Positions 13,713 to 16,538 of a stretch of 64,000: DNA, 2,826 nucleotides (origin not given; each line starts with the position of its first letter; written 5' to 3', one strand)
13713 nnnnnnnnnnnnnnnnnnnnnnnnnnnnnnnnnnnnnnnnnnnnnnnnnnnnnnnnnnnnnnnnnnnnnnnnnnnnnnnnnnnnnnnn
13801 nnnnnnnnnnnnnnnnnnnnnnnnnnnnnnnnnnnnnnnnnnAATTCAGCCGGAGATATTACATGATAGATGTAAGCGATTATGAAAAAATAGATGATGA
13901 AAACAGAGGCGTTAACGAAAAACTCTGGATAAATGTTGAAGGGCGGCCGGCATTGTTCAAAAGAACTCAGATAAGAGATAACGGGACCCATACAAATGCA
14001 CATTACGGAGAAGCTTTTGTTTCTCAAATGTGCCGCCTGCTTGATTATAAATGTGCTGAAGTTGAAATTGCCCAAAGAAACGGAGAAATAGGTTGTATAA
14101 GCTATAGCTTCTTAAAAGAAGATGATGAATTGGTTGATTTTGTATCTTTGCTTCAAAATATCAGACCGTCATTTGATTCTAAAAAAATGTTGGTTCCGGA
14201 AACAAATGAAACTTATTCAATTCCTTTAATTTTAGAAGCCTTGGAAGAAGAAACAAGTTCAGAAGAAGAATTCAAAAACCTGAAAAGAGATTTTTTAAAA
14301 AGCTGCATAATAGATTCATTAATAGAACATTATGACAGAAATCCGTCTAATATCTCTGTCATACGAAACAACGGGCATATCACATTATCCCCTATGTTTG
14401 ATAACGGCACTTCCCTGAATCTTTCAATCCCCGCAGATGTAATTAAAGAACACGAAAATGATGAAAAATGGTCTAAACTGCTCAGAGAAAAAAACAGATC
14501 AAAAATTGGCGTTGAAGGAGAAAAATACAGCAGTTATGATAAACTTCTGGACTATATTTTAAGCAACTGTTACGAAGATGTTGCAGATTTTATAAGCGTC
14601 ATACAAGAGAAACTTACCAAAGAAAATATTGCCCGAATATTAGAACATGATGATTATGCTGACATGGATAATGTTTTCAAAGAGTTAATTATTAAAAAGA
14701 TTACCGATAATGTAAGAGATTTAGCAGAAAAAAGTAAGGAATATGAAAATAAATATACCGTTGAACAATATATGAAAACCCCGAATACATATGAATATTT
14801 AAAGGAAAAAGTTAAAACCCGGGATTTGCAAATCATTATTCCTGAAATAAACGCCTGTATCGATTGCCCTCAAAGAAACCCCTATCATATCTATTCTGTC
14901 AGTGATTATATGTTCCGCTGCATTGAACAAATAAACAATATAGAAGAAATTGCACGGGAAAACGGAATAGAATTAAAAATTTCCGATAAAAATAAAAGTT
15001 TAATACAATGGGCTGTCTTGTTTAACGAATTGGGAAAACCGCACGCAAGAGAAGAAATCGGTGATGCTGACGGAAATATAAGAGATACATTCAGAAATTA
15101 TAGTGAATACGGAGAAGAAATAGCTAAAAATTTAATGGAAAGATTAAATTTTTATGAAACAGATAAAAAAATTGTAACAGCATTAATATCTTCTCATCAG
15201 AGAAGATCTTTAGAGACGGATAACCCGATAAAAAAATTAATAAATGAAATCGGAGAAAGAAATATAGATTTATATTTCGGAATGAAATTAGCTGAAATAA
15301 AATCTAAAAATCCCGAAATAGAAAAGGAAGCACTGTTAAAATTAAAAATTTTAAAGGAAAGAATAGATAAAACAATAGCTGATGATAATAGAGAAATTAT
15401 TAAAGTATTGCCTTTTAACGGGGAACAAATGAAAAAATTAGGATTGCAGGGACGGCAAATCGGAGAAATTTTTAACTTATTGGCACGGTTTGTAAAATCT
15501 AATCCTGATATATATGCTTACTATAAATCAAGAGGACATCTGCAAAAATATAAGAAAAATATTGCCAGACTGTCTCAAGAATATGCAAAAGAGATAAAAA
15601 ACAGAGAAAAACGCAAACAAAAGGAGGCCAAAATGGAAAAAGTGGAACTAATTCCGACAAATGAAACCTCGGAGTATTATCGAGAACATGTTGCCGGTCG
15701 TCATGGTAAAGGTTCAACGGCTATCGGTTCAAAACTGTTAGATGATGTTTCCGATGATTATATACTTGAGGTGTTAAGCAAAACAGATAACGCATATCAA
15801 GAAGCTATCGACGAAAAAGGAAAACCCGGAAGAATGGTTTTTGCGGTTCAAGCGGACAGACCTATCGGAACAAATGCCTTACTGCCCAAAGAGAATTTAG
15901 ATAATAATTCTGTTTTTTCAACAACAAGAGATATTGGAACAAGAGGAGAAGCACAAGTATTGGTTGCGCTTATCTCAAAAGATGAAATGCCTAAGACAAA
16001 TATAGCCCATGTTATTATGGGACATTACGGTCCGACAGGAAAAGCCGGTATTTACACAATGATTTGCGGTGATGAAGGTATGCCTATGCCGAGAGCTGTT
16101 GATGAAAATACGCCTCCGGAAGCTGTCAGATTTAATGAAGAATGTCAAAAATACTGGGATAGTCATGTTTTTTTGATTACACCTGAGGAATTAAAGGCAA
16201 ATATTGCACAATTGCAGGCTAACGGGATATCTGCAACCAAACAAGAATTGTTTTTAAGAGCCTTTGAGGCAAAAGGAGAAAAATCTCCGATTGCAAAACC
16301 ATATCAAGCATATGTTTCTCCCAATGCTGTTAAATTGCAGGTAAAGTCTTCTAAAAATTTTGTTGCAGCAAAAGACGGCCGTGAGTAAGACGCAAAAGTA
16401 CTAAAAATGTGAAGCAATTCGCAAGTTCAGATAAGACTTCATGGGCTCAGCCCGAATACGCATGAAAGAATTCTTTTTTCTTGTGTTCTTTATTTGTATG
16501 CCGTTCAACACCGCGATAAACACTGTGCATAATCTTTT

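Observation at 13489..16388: Split HipS/HipT-like kinase whose kinase subunit is fused to a catalytically degenerate CCA-enzyme HD/tail module and an unknown 250-aa domain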

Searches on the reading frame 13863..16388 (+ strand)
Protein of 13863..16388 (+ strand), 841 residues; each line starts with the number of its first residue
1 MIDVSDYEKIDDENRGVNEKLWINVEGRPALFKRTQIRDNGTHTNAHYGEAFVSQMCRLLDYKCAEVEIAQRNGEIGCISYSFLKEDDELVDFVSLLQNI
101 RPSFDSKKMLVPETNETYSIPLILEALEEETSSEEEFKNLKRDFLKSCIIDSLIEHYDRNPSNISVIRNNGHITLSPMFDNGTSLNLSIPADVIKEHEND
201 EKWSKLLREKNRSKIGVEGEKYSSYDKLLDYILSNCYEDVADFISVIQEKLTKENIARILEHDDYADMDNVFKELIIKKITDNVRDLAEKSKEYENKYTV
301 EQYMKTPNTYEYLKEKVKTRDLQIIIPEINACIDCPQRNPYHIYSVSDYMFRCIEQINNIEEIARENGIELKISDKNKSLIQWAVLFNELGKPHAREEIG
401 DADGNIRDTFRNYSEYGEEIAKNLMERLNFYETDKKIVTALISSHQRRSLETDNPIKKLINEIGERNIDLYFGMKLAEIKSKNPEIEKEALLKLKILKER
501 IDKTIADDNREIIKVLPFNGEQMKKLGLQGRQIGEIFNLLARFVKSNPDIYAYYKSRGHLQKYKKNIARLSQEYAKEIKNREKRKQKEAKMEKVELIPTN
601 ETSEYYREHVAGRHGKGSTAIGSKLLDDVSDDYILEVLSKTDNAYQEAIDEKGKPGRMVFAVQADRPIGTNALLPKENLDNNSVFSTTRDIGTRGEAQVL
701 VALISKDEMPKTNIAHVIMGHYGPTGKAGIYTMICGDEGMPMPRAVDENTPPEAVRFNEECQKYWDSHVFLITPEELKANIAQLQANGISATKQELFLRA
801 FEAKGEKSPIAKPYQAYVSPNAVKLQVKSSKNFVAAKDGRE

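Call 3: search_protein_families(library=pfam, proteins=[window:13863-16388:+], max_evalue=0.1)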
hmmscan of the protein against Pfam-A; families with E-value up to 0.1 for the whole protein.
window:13863-16388:+ (841 aa): 3 families
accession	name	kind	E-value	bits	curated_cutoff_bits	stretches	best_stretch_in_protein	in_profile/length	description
PF07804.18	HipA_C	-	5.2e-05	23.4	30.5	1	16-202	5-183/213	HipA-like C-terminal domain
PF00454.33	PI3_PI4_kinase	-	0.086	13.2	27.1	0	122-173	108-163/241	Phosphatidylinositol 3- and 4-kinase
PF02192.22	PI3K_p85B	-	0.095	12.9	27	0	343-366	31-54/76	PI3-kinase family, p85-binding domain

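Call 4: search_protein_families(library=ncbifam, proteins=[window:13863-16388:+], max_evalue=0.1)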
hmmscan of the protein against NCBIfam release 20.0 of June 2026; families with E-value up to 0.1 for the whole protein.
window:13863-16388:+ (841 aa): 4 families
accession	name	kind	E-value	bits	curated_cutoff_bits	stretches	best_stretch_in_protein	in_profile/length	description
TIGR01693.1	UTase_glnD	equivalog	2.3e-07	29.4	519.4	1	233-445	313-517/850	[protein-PII] uridylyltransferase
NF003467.0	PRK05092.1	equivalog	7.3e-05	20.7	959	1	295-446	452-592/940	[protein-PII] uridylyltransferase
NF002895.0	PRK03381.1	equivalog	0.0041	15.3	631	1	324-466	400-523/782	[protein-PII] uridylyltransferase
TIGR02912.1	sulfite_red_C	equivalog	0.061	12.3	324.1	1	566-657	185-277/314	sulfite reductase subunit C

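Call 5: search_protein_families(library=padloc, proteins=[window:13863-16388:+], max_evalue=0.1)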
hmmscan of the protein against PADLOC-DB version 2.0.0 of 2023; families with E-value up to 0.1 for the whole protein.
window:13863-16388:+ (841 aa): 7 families
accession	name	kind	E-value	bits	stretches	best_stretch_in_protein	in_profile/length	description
PDLC04339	PDC-M03A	-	3.7e-44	149.2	1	5-289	6-286/293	-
PDLC04340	PDC-M03A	-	8.3e-40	135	1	1-282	3-267/280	-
PDLC04342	PDC-M03A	-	7.8e-29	99.2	1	2-289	7-295/299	-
PDLC04344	PDC-M03A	-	4.1e-23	80.3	1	2-290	8-301/305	-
PDLC04345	PDC-M03A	-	3e-22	77.3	1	2-217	5-225/302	-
PDLC04343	PDC-M03A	-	1.4e-07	28.9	1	10-189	85-263/370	-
PDLC04341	PDC-M03A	-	2.1e-06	25.4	1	7-185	11-193/294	-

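Call 9: find_homologous_proteins(query=window:13863-16385:+, max_evalue=0.001)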
Query window:13863-16385:+ (841 aa): 26 proteins with E <= 0.001 among 8000 candidates.
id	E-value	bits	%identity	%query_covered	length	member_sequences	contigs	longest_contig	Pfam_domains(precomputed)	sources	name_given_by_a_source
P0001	0.0e+0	1886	100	100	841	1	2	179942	-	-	-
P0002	0.0e+0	1150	68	92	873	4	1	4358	-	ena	-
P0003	0.0e+0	1059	80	70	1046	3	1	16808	-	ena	-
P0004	2.8e-274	931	70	69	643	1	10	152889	-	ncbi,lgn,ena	-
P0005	6.5e-267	906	70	68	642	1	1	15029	-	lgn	-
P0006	4.7e-225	768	58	69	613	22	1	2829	PF07804.19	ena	-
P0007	3.0e-223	762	58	69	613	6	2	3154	PF07804.19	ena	-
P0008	3.3e-221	755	57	70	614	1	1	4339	PF07804.19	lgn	-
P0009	2.8e-220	752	58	71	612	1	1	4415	-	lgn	-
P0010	4.9e-213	728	57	69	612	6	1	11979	PF07804.19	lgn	-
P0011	9.6e-210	717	61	62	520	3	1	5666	-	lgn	-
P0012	1.4e-209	717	61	62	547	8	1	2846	-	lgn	-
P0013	2.1e-204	699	57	66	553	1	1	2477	-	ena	-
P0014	2.4e-203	696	60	62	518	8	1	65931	-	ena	-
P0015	1.2e-199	684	58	61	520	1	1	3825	-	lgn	-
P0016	6.2e-199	681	53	73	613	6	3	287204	PF07804.19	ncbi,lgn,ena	-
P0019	3.8e-146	507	44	72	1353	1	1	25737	-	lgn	-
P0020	8.5e-146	506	44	71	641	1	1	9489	PF01966.29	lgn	-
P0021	1.6e-141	492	43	72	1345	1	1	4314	-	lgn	-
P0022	5.4e-90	321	39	55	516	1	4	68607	PF01966.29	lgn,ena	-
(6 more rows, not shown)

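Call 10: search_solved_structures(query=window:13863-16385:+, max_evalue=10, show_alignments=3)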
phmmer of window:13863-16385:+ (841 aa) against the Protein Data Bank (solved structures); distinct sequences matched with E-value up to 10: 6.
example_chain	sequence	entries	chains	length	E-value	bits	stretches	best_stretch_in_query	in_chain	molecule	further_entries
3wfo_A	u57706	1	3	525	2.4e-06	29.5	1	300-448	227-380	Poly A polymerase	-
3wfp_A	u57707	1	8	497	3.3e-06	29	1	300-447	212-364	Poly A polymerase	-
3wfr_E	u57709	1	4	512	3.5e-06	28.9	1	300-447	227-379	Poly A polymerase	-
3wfq_E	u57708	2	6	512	3.6e-06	28.9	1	300-447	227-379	Poly A polymerase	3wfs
5kd5_A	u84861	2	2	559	0.59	11.7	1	194-238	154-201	Metallopeptidase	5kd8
5kd2_A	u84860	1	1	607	0.62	11.6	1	194-238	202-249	metallopeptidase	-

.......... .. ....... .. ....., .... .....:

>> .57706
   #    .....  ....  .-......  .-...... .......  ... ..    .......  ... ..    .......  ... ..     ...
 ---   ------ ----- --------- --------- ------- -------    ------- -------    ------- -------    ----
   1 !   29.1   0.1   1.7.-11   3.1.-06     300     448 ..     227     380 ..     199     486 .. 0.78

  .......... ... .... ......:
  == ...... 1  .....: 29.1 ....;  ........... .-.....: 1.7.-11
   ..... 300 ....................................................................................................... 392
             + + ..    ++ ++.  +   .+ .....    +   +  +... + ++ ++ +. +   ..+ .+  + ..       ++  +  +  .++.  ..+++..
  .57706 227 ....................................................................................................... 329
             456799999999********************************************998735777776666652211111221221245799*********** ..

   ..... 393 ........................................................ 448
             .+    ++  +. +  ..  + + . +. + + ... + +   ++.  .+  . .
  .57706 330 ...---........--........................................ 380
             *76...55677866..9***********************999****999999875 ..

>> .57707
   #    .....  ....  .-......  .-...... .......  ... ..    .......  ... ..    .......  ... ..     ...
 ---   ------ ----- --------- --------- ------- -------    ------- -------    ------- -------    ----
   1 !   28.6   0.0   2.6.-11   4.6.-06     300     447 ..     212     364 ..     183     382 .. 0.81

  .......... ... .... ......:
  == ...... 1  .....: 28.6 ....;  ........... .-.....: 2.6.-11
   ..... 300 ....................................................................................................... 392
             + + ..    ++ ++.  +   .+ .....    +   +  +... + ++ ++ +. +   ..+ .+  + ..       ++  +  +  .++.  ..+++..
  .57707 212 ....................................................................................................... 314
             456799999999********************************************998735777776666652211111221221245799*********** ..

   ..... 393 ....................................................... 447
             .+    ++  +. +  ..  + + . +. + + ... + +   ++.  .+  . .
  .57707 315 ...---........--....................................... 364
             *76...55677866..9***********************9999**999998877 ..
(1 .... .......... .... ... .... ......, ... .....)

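Call 13: search_protein_families(library=pfam, proteins=[P0020], max_evalue=5)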
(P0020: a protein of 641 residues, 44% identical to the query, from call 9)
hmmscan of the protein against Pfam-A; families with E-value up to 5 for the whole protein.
P0020 (641 aa): 4 families
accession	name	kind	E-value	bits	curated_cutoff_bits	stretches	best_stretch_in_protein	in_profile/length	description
PF01966.28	HD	-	3.9e-09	37.2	22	1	377-453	21-90/116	HD domain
PF07804.18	HipA_C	-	3.5e-05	24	30.5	1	15-184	4-162/213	HipA-like C-terminal domain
PF24899.1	UBA_DHX29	-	0.064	13.5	27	0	588-609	14-36/55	ATP-dependent RNA helicase DHX29, UBA domain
PF15916.11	DUF4743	-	0.091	13.3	25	1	526-587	17-71/118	Domain of unknown function (DUF4743)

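Call 16: find_encoding_contigs(protein=P0001, flank=10000, max_places=4)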
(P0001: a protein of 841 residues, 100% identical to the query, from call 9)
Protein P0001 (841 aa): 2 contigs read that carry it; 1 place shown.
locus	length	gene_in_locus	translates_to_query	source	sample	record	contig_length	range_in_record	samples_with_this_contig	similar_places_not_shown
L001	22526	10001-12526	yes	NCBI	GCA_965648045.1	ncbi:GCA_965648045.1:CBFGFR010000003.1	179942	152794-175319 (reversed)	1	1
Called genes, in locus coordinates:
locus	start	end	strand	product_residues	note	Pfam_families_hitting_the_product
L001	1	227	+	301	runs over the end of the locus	-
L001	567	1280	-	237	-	PF01863:YgjP-like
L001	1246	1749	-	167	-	-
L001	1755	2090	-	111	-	PF04266:ASCH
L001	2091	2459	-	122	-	PF03692:CxxCxxCC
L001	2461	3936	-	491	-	PF00772:DnaB, PF13481:AAA_25, PF03796:DnaB_C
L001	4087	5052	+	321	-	PF01073:3Beta_HSD, PF01370:Epimerase, PF02719:Polysacc_synt_2, PF04321:RmlD_sub_bind, PF05368:NmrA, PF13460:NAD_binding_10, PF16363:GDP_Man_Dehyd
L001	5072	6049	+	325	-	PF03741:TerC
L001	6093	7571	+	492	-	-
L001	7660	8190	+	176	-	-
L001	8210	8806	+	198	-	-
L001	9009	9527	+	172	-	-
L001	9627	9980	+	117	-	PF13657:Couple_hipA (weak)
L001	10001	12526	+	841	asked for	-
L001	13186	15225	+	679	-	PF09848:SLFN-g3_helicase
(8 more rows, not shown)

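Call 17: find_encoding_contigs(protein=P0016, flank=6000, max_places=4)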
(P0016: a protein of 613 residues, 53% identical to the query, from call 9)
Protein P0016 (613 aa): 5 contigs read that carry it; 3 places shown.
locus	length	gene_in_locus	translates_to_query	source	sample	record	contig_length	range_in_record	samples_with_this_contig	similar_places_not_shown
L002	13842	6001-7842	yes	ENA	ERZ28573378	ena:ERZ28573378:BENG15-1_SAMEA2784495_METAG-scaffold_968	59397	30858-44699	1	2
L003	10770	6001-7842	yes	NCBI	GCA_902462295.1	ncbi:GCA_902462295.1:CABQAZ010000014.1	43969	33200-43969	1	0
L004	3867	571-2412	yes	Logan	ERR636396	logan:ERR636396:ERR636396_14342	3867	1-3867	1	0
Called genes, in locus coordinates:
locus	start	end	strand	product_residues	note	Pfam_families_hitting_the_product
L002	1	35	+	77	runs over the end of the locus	PF01192:RNA_pol_Rpb6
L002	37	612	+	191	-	PF00625:Guanylate_kin, PF13238:AAA_18 (weak)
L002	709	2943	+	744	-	PF17764:PriA_3primeBD, PF00270:DEAD, PF04851:ResIII, PF18319:Zn_ribbon_PriA, PF00271:Helicase_C, PF18074:PriA_C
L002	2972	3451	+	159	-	PF01327:Pep_deformylase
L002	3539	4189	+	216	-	-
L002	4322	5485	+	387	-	PF00465:Fe-ADH, PF13685:Fe-ADH_2, PF25137:ADH_Fe_C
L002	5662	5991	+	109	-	-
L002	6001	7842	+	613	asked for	PF07804:HipA_C (weak)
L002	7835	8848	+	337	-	PF01966:HD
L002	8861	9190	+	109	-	-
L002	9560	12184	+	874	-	PF00133:tRNA-synt_1, PF01406:tRNA-synt_1e (faint), PF09334:tRNA-synt_1g, PF13603:tRNA-synt_1_2, PF09334:tRNA-synt_1g, PF08264:Anticodon_1, PF10458:Val_tRNA-synt_C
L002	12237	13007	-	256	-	-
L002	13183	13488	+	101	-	PF07873:YabP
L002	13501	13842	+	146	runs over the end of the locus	PF09578:Spore_YabQ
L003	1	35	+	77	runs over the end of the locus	PF01192:RNA_pol_Rpb6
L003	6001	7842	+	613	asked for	PF07804:HipA_C (weak)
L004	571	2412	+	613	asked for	PF07804:HipA_C (weak)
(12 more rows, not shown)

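Call 18: find_encoding_contigs(protein=P0004, flank=6000, max_places=3)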
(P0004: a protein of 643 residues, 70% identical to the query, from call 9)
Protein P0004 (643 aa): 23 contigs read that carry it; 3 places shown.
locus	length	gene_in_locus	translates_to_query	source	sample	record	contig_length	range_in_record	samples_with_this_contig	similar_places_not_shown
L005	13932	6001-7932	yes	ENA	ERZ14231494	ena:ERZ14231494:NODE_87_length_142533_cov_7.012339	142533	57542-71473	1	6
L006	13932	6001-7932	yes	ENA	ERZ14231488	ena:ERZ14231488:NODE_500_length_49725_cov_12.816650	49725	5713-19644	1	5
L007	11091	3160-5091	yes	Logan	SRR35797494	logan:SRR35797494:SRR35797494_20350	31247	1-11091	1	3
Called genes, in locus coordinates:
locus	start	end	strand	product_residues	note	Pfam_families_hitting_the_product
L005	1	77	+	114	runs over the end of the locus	PF12599:DUF3768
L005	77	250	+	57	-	-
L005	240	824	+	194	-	PF00589:Phage_integrase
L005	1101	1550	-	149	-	-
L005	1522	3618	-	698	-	PF00583:Acetyltransf_1, PF13508:Acetyltransf_7 (weak)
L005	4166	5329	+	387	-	-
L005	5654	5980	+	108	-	-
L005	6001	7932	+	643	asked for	-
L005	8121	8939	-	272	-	PF00905:Transpeptidase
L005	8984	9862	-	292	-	-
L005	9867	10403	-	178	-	-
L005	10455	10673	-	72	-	-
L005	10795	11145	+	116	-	PF13811:DUF4186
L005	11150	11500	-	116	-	PF12840:HTH_20, PF01022:HTH_5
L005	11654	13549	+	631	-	PF00122:E1-E2_ATPase, PF00702:Hydrolase, PF08282:Hydrolase_3 (faint)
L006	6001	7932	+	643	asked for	-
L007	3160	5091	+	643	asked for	-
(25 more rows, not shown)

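Call 19: find_encoding_contigs(protein=P0019, flank=6000, max_places=2)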
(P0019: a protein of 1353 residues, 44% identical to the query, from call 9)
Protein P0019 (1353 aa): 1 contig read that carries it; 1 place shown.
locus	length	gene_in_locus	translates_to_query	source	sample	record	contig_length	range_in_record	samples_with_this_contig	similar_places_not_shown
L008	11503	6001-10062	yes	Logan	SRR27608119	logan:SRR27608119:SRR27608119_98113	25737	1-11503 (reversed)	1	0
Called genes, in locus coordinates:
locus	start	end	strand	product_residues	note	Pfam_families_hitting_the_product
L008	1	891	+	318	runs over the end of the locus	-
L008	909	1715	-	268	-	-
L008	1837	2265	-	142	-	-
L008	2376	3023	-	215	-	-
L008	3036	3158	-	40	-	-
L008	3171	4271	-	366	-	-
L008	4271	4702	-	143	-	-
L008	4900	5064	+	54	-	PF00269:SASP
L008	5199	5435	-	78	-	-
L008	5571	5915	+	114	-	-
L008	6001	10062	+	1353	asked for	-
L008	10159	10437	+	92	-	-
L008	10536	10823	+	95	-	-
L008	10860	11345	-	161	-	PF18909:dGTP_diPhyd_N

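Call 20: find_encoding_contigs(protein=P0003, flank=6000, max_places=2)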
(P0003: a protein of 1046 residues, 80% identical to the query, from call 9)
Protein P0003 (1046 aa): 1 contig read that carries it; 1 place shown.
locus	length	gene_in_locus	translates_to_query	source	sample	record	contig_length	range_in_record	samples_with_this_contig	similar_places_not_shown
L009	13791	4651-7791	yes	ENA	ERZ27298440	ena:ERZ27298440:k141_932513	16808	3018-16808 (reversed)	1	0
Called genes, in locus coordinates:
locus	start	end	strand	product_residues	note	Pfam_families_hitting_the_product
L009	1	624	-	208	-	?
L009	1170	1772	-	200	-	PF00239:Resolvase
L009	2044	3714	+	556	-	PF00035:dsrm (weak), PF14709:DND1_DSRM (faint)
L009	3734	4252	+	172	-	-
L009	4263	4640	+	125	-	PF13657:Couple_hipA (weak)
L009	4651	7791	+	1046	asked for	-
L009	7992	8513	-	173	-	-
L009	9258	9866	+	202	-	PF12796:Ank_2 (weak), PF13637:Ank_4 (weak)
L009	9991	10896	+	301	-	-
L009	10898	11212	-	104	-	-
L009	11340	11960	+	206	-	PF13787:HXXEE (weak)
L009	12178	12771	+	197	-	PF12796:Ank_2, PF13606:Ank_3 (faint), PF13857:Ank_5 (weak), PF13637:Ank_4 (weak), PF13857:Ank_5, PF00023:Ank, PF12796:Ank_2, PF13857:Ank_5 (weak)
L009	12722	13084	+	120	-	PF12599:DUF3768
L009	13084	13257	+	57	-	PF08410:DUF1737 (weak)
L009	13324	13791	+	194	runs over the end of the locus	PF00589:Phage_integrase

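Call 21: find_encoding_contigs(protein=P0022, flank=6000, max_places=2)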
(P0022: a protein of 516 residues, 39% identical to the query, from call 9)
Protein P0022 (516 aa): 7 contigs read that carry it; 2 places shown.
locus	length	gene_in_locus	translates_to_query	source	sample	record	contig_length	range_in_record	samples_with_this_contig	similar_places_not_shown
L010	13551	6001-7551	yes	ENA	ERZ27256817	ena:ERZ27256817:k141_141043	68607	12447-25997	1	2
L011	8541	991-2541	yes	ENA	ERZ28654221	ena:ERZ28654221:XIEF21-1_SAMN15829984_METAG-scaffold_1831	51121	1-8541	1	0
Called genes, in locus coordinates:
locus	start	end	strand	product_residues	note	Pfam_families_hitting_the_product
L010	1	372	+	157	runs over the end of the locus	-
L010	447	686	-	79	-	-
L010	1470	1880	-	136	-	PF13730:HTH_36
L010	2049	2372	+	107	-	PF05067:Mn_catalase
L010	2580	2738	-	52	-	-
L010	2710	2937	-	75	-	-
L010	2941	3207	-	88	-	-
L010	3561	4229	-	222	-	PF07508:Recombinase, PF13408:Zn_ribbon_recom (weak)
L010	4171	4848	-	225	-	PF00239:Resolvase, PF07508:Recombinase (weak)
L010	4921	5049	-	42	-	-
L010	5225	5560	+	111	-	-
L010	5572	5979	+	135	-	-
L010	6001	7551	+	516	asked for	PF01966:HD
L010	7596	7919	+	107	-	-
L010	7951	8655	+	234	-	-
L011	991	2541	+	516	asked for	PF01966:HD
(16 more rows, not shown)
